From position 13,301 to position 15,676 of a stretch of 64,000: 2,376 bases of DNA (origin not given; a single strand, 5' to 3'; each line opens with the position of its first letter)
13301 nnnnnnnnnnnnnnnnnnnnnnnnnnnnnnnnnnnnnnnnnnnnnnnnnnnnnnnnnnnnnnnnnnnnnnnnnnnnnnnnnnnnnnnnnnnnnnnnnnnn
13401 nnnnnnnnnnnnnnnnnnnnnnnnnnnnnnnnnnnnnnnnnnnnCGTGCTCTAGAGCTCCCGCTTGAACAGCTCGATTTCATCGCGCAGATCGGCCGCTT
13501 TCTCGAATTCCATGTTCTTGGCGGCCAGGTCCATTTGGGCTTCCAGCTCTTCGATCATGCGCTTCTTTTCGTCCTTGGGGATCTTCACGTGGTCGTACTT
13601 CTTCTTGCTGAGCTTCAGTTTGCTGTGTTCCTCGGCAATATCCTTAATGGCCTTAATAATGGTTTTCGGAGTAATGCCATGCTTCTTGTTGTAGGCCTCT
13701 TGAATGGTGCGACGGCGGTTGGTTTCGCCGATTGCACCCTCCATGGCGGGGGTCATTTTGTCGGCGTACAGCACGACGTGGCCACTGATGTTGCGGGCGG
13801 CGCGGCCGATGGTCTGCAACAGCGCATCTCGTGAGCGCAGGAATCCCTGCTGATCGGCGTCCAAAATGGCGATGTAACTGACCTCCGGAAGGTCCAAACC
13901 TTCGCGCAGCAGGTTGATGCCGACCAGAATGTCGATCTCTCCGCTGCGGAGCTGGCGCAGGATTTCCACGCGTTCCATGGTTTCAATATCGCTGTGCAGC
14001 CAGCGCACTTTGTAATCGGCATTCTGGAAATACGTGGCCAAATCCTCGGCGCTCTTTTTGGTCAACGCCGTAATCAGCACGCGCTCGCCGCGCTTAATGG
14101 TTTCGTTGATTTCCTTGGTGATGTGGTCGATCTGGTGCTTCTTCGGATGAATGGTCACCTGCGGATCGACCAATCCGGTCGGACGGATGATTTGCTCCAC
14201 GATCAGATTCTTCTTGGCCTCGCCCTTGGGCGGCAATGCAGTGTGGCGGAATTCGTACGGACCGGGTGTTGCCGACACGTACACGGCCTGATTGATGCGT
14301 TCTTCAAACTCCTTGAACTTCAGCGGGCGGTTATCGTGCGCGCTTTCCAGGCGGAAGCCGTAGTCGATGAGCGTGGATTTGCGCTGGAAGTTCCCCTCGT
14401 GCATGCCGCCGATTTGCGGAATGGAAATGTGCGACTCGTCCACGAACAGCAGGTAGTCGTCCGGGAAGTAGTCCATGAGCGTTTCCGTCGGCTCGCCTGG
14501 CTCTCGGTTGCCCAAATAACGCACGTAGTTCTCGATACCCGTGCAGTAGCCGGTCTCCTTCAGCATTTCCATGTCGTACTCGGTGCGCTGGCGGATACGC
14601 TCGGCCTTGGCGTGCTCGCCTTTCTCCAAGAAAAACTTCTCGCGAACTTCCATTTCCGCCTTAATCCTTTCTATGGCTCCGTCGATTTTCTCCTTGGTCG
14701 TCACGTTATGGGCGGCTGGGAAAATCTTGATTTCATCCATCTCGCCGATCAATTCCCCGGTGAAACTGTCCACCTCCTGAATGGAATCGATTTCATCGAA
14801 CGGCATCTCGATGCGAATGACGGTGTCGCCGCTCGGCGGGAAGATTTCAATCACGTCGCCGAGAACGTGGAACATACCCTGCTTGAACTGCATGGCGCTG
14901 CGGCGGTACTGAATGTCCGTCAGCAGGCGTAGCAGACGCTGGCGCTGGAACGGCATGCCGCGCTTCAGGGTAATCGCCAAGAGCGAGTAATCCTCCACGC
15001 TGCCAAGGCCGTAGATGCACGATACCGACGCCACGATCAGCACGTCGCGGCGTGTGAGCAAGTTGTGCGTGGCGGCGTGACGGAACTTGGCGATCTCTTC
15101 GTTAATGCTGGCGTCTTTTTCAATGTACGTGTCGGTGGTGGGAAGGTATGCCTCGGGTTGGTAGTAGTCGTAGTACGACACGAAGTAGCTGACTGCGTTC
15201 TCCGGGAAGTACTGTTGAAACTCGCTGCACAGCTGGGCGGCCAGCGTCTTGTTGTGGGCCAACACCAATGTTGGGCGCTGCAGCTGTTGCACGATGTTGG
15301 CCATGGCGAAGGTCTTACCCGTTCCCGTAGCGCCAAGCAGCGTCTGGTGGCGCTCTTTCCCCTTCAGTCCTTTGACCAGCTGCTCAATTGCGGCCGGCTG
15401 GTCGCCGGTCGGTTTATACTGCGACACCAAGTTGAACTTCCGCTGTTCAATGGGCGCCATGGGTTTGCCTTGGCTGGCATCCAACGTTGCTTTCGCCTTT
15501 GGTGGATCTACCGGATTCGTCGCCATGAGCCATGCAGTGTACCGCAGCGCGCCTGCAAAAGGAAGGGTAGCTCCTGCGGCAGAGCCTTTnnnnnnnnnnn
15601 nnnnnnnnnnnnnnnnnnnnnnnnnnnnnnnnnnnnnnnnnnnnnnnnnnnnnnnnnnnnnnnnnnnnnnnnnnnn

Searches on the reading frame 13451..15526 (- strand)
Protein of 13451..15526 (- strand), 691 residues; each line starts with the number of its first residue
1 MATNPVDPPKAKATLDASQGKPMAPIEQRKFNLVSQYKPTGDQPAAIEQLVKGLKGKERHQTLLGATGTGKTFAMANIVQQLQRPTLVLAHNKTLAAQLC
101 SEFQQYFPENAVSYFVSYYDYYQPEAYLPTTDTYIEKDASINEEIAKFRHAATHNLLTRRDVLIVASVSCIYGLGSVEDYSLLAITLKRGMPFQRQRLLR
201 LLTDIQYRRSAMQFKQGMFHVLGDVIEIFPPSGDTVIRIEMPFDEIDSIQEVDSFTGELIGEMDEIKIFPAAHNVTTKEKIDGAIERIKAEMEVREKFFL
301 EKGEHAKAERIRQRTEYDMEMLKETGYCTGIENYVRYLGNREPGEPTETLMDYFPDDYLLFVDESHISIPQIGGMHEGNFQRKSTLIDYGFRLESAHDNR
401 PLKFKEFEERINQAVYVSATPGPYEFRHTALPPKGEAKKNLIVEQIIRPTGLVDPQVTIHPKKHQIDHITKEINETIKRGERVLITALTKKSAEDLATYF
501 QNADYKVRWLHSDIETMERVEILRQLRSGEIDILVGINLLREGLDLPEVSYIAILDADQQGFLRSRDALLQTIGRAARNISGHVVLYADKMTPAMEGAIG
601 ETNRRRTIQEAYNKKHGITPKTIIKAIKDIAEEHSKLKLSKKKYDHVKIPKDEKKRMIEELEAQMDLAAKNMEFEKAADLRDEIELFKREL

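Call 75: search_protein_families(library=pfam, proteins=[window:13451-15526:-], max_evalue=0.0001)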
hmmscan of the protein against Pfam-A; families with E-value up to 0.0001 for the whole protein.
window:13451-15526:- (691 aa): 7 families
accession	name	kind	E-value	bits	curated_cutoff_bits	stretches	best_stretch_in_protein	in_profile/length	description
PF17757.6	UvrB_inter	-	4.7e-26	91.2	22.9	1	185-273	1-90/91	UvrB interaction domain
PF12344.14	UvrB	-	3e-22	78.6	27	1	586-628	1-43/43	Ultra-violet resistance protein B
PF00271.37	Helicase_C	-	1.4e-20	74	23.5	1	467-579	4-109/110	Helicase conserved C-terminal domain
PF04851.21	ResIII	-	1e-12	48.7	22.5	1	38-113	3-83/164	Type III restriction enzyme, res subunit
PF02151.25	UVR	-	6.5e-09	35.7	21.5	1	655-689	1-35/36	UvrB/uvrC motif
PF00270.35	DEAD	-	6.7e-07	29.6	26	0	42-111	3-73/167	DEAD/DEAH box helicase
PF13604.12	AAA_30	-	4.1e-05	23.8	27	0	42-102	5-65/191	AAA domain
